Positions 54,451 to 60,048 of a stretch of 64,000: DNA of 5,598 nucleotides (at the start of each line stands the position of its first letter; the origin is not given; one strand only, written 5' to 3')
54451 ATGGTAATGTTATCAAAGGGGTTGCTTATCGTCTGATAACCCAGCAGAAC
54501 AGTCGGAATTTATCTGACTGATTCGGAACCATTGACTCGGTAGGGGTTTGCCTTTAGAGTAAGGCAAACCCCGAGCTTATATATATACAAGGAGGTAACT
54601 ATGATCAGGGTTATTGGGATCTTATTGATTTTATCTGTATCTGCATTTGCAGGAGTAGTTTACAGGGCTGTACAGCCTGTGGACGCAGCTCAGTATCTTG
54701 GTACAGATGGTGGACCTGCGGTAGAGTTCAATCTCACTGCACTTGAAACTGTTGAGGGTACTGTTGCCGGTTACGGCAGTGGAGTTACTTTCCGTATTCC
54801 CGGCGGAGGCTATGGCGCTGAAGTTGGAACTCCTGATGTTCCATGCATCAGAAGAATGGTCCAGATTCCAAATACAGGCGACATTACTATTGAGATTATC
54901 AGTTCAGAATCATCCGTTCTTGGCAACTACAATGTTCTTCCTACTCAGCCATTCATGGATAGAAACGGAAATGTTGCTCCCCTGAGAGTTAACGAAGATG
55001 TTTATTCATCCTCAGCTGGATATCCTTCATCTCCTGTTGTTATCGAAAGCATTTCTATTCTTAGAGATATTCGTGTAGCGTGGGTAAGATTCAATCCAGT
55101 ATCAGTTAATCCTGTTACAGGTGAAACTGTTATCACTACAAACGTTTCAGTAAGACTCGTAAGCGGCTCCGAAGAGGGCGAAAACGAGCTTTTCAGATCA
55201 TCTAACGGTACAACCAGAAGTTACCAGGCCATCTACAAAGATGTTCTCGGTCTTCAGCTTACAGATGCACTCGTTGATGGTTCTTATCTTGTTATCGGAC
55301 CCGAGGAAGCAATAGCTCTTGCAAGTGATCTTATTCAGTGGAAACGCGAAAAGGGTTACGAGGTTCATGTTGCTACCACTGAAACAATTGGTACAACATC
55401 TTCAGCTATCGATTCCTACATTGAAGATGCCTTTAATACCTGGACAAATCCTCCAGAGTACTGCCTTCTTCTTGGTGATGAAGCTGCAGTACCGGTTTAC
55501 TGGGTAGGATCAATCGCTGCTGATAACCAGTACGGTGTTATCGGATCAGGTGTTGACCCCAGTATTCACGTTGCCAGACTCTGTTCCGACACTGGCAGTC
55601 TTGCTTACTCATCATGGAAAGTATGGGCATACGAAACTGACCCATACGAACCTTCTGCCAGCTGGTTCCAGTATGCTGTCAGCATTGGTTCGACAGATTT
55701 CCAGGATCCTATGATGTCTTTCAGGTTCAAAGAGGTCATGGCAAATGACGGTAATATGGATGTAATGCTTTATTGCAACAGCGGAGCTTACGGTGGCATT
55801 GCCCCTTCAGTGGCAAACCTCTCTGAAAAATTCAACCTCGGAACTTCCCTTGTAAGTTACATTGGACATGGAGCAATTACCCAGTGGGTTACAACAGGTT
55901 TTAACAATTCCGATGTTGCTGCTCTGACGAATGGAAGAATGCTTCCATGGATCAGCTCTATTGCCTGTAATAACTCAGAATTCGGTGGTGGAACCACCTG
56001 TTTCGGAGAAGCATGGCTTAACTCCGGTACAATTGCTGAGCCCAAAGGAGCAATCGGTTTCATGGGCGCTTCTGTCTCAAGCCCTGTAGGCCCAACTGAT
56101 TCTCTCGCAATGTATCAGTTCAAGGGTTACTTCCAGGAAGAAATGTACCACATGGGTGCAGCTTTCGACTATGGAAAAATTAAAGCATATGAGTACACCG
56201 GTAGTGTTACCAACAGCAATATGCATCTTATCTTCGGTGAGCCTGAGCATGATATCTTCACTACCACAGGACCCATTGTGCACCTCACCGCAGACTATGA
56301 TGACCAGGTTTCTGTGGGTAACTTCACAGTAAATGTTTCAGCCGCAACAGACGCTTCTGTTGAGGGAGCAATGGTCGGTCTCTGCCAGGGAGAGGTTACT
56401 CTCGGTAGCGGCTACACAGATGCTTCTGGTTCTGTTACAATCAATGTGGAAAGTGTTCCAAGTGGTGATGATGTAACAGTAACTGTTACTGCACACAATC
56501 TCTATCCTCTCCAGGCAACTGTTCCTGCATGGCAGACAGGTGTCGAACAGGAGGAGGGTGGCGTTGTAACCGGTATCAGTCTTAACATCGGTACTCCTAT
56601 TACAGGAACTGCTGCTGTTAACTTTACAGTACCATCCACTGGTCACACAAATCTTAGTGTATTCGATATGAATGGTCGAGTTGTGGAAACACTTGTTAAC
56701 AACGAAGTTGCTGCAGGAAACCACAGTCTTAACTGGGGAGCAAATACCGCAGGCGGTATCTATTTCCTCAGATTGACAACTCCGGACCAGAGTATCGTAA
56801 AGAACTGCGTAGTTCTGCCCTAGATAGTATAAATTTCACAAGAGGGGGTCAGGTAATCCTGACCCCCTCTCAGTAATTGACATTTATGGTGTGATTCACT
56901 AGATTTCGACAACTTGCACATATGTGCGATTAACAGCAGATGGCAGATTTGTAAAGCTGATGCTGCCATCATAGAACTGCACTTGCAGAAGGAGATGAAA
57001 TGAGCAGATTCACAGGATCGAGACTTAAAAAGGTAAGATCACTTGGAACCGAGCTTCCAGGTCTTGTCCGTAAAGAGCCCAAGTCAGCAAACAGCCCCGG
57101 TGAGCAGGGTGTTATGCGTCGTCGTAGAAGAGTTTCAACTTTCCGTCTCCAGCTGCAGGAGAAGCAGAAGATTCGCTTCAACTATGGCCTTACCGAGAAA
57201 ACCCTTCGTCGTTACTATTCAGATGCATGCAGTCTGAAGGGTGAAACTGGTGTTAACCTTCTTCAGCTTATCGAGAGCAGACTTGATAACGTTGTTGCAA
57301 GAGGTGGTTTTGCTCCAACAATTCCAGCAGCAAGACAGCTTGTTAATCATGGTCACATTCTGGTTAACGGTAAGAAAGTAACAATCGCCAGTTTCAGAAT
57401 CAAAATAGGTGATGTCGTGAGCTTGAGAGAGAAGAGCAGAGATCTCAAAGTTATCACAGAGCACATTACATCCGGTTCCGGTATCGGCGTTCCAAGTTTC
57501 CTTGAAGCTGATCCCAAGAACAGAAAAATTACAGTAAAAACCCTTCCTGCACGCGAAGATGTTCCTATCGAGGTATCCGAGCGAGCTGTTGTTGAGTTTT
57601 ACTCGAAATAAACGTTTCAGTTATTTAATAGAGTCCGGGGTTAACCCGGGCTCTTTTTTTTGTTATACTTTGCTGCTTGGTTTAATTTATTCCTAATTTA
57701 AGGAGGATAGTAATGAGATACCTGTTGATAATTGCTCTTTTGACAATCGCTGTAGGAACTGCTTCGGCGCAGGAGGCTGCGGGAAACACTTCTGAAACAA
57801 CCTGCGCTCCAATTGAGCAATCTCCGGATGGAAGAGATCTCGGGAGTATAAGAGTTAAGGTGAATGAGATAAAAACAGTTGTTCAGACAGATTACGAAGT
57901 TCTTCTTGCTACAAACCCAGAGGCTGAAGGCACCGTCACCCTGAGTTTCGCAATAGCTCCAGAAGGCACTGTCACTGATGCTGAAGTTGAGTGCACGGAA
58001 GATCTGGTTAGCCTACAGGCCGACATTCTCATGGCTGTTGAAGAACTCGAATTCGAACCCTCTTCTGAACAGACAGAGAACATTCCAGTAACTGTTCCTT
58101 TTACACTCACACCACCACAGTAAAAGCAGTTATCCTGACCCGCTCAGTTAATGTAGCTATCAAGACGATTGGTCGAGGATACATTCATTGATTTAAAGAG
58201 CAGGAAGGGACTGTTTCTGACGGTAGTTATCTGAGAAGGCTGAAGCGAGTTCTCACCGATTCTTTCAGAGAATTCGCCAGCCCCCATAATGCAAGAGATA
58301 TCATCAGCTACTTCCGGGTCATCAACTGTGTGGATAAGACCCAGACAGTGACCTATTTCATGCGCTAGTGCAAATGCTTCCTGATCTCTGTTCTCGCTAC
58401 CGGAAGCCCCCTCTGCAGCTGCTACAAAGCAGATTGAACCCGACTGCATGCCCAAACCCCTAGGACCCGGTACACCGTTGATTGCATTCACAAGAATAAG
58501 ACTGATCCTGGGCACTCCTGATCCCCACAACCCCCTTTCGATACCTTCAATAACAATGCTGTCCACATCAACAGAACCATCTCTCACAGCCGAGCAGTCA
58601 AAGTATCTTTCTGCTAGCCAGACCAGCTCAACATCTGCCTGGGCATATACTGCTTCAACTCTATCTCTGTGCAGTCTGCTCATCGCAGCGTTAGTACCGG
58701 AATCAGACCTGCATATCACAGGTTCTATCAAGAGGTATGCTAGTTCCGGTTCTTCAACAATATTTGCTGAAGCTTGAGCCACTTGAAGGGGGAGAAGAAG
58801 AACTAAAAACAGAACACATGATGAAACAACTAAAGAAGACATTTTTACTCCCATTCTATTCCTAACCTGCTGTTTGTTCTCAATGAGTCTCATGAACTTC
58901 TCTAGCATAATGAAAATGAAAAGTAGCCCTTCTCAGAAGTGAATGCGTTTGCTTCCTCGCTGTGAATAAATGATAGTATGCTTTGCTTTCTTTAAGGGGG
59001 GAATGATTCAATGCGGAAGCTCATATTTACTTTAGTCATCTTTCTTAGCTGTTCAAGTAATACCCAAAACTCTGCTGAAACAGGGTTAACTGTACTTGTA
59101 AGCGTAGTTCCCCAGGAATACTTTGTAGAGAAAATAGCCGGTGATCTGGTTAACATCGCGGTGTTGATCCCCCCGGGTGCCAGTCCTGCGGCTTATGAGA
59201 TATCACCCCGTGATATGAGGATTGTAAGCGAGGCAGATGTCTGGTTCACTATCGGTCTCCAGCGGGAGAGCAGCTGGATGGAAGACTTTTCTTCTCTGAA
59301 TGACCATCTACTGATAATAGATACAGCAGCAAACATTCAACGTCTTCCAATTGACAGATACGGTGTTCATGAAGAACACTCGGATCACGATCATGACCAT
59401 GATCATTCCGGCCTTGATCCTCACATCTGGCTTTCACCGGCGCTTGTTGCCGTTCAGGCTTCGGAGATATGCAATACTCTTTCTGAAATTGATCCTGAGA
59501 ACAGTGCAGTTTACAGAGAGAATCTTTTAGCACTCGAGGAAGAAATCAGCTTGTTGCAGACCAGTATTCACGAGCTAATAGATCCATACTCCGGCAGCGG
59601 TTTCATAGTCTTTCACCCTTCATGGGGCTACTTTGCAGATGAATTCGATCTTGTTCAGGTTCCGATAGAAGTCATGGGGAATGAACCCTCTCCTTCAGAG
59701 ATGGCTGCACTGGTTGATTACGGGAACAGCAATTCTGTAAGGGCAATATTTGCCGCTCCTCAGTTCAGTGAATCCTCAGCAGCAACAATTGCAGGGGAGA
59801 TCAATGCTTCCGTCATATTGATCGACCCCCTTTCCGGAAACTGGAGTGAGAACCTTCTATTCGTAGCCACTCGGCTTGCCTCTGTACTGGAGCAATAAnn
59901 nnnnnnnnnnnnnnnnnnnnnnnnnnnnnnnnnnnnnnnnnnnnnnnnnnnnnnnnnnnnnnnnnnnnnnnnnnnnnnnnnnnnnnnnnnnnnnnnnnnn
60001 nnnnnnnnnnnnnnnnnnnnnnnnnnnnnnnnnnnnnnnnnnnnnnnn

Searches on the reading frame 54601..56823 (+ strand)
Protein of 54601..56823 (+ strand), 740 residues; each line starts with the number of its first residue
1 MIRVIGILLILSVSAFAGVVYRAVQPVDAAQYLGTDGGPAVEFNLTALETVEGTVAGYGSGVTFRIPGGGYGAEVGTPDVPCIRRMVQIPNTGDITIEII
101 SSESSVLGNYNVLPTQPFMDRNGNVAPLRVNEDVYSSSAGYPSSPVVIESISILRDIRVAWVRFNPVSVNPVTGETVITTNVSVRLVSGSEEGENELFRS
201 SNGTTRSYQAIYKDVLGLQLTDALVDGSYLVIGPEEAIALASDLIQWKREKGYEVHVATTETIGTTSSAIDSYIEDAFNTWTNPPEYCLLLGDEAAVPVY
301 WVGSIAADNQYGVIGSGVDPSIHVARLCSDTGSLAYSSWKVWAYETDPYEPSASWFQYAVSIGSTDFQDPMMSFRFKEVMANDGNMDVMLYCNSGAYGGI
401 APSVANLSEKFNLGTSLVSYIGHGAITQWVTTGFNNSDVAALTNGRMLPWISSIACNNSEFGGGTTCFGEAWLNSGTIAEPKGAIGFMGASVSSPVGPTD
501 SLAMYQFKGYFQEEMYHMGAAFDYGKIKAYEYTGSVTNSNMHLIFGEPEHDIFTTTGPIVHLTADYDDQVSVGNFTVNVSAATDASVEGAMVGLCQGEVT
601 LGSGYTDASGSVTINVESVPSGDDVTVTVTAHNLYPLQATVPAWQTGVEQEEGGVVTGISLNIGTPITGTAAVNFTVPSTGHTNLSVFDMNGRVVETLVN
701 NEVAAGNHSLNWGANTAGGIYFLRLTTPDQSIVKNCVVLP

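Call 62: search_protein_families(library=pfam, proteins=[window:54601-56823:+], max_evalue=0.0001)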
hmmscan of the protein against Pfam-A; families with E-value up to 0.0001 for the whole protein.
window:54601-56823:+ (740 aa): 4 families
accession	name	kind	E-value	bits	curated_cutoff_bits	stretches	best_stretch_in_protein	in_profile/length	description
PF01364.23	Peptidase_C25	-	1.8e-42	146.4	23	1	229-548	1-370/374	Peptidase family C25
PF08126.16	Propeptide_C25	-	1.7e-18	66.9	22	1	64-215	46-204/205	Propeptide_C25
PF03785.20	Peptidase_C25_C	-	1.8e-06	28.2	25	1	564-641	6-78/79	Peptidase family C25, C terminal ig-like domain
PF18962.6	Por_Secre_tail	-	5.3e-06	27.1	27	1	666-738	5-75/75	Secretion system C-terminal sorting domain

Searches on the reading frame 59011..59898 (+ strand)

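Call 62: search_protein_families(library=pfam, proteins=[window:59011-59898:+], max_evalue=0.0001)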
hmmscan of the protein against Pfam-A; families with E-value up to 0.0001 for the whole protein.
window:59011-59898:+ (295 aa): 1 family
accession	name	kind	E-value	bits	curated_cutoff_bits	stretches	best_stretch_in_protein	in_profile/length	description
PF01297.22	ZnuA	-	8.9e-62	209.4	29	1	28-277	1-242/263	Zinc-uptake complex component A periplasmic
